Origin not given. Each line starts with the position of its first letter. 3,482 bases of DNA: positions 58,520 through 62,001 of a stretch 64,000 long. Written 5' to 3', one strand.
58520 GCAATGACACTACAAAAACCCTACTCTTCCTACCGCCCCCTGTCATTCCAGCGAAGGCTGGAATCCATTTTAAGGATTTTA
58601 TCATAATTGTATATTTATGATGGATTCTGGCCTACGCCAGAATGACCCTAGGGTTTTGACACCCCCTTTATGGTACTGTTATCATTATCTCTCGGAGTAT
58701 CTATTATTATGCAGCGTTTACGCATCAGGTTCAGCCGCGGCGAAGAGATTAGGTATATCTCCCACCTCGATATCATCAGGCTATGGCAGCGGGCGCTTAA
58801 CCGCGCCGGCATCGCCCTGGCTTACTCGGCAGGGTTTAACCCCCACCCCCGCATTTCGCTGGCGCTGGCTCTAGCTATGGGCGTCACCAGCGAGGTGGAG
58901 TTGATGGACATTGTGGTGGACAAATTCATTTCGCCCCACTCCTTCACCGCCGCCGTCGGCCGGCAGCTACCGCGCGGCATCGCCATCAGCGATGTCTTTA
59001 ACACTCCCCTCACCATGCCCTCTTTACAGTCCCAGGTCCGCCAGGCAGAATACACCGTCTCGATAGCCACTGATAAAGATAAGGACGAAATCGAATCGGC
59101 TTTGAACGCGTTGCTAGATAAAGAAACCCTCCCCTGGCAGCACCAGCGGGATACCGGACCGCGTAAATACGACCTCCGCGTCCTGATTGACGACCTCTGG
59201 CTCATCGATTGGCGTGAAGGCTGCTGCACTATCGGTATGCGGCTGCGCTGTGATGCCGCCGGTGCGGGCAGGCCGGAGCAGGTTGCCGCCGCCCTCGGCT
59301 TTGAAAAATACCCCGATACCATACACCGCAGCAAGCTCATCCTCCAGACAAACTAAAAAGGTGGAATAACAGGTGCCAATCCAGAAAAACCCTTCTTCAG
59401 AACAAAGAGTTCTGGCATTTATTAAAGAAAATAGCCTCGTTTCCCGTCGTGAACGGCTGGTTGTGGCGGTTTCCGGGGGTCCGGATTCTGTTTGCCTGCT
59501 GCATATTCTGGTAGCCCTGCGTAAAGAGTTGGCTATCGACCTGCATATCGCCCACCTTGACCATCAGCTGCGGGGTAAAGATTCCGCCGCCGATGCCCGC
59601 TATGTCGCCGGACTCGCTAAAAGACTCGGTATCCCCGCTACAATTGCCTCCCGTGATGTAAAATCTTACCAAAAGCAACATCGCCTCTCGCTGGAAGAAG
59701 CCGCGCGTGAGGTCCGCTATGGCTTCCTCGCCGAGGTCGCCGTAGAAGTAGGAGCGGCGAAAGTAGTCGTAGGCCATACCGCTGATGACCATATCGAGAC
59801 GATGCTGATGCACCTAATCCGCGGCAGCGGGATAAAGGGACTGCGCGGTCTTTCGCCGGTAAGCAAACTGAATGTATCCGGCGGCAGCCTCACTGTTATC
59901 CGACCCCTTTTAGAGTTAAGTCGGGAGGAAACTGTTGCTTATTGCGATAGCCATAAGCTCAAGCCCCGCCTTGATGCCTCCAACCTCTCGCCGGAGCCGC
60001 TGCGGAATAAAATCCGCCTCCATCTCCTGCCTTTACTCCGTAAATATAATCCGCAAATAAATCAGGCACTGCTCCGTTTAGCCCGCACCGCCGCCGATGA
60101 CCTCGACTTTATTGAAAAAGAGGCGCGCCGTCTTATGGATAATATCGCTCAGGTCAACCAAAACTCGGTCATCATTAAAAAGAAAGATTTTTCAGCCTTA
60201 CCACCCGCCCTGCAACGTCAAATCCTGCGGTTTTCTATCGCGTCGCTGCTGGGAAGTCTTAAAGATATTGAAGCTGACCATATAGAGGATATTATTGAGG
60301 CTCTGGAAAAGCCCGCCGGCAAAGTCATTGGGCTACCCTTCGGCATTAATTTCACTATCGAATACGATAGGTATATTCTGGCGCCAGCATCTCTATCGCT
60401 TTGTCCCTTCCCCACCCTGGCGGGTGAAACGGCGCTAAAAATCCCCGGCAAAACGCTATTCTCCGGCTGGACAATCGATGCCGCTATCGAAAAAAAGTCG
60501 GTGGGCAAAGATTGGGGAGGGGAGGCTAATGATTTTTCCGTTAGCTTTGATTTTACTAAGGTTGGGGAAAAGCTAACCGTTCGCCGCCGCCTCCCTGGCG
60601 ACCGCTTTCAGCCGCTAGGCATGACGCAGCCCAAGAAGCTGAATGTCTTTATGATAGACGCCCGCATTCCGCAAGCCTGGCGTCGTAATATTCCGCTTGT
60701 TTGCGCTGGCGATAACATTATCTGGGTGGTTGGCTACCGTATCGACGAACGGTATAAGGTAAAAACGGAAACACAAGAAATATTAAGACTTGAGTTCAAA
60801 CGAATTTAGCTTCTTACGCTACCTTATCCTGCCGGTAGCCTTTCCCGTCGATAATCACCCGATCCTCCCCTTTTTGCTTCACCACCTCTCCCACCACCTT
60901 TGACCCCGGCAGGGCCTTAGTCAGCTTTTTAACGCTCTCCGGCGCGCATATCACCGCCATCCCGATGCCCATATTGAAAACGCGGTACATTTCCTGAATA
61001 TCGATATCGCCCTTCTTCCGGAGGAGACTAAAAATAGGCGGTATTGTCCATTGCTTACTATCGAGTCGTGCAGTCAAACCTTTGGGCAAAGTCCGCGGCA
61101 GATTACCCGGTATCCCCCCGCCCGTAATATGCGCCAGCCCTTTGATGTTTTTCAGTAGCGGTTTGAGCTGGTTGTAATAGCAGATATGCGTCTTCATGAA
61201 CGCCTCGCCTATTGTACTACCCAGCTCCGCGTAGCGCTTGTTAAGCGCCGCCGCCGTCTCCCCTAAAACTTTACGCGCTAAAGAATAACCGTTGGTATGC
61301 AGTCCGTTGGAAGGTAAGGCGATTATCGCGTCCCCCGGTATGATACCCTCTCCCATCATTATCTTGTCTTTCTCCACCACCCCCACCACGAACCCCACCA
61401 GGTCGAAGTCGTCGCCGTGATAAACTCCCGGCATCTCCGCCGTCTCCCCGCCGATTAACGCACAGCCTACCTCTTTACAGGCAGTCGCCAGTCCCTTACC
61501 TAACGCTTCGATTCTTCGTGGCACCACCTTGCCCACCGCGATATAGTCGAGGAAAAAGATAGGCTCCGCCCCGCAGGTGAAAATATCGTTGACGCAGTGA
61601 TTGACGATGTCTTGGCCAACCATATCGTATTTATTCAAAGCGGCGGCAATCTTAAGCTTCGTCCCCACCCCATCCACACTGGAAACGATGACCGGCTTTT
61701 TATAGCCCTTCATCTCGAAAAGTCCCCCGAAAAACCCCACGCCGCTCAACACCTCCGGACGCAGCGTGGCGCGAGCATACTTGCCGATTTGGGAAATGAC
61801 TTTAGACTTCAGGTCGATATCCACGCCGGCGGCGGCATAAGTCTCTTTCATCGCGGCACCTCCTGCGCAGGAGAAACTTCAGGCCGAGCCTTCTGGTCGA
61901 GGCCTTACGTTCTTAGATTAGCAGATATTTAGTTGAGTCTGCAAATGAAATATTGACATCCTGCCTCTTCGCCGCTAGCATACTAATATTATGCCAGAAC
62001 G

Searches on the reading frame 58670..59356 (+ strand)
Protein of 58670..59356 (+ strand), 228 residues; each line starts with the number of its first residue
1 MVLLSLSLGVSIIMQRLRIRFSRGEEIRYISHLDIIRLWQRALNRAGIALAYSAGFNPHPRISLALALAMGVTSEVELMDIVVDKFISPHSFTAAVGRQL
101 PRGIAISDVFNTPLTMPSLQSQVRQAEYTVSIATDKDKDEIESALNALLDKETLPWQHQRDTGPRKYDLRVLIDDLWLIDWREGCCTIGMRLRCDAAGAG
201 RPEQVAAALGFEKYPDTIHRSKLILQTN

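Call 50: search_protein_families(library=ncbifam, proteins=[window:58670-59356:+], max_evalue=1e-10)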
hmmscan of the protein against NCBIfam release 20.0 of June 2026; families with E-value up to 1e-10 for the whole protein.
window:58670-59356:+ (228 aa): 1 family
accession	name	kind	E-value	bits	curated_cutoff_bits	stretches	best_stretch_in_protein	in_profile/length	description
TIGR03936.1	sam_1_link_chp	equivalog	1.4e-53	181.7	71.9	1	16-218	1-198/209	TIGR03936 family radical SAM-associated protein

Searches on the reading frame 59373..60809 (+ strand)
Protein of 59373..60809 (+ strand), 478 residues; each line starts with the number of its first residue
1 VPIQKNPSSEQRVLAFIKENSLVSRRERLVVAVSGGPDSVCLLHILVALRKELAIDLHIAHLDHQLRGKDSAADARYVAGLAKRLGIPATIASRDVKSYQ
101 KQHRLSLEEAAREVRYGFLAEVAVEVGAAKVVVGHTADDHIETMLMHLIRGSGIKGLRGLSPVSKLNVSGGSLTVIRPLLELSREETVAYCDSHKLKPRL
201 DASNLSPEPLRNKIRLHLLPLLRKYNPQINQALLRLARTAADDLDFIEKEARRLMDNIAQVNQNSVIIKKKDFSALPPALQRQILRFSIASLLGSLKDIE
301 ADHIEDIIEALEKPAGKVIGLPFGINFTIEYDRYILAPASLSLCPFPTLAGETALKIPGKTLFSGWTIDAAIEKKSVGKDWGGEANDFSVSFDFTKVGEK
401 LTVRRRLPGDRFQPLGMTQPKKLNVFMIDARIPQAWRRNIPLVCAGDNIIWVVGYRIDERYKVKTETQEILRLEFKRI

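Call 50: search_protein_families(library=ncbifam, proteins=[window:59373-60809:+], max_evalue=1e-10)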
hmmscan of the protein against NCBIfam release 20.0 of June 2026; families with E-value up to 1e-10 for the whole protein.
window:59373-60809:+ (478 aa): 4 families
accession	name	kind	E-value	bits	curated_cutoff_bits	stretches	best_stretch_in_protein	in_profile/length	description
TIGR02432.1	lysidine_TilS_N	equivalog_domain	1.1e-54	185.3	93.6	1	28-220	1-189/189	tRNA lysidine(34) synthetase TilS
NF007942.0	PRK10660.1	equivalog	4.8e-30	104.7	606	1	23-288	14-266/439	tRNA lysidine(34) synthetase TilS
NF007972.0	PRK10696.1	equivalog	1.1e-20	74.1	272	1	12-196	27-207/295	tRNA 2-thiocytidine(32) synthetase TtcA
TIGR02433.1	lysidine_TilS_C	equivalog_domain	7.1e-14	51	20.2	1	401-447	1-47/47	tRNA lysidine(34) synthetase TilS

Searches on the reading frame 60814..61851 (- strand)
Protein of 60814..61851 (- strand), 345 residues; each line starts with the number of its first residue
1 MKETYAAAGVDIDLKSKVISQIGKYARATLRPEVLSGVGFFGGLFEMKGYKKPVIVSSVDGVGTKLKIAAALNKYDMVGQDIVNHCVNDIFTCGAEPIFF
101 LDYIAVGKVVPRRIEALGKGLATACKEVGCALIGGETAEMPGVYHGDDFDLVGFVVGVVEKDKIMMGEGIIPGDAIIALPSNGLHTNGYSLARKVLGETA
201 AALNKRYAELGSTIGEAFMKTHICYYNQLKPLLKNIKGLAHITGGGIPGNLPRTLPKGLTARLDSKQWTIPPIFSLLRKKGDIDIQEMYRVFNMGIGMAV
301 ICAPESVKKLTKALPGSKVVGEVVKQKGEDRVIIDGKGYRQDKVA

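Call 50: search_protein_families(library=ncbifam, proteins=[window:60814-61851:-], max_evalue=1e-10)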
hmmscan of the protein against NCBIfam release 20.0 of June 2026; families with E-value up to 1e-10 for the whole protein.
window:60814-61851:- (345 aa): 1 family
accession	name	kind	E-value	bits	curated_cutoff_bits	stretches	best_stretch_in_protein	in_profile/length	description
TIGR00878.1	purM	equivalog_domain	9.6e-113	376.7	236.35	1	4-325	2-331/332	phosphoribosylformylglycinamidine cyclo-ligase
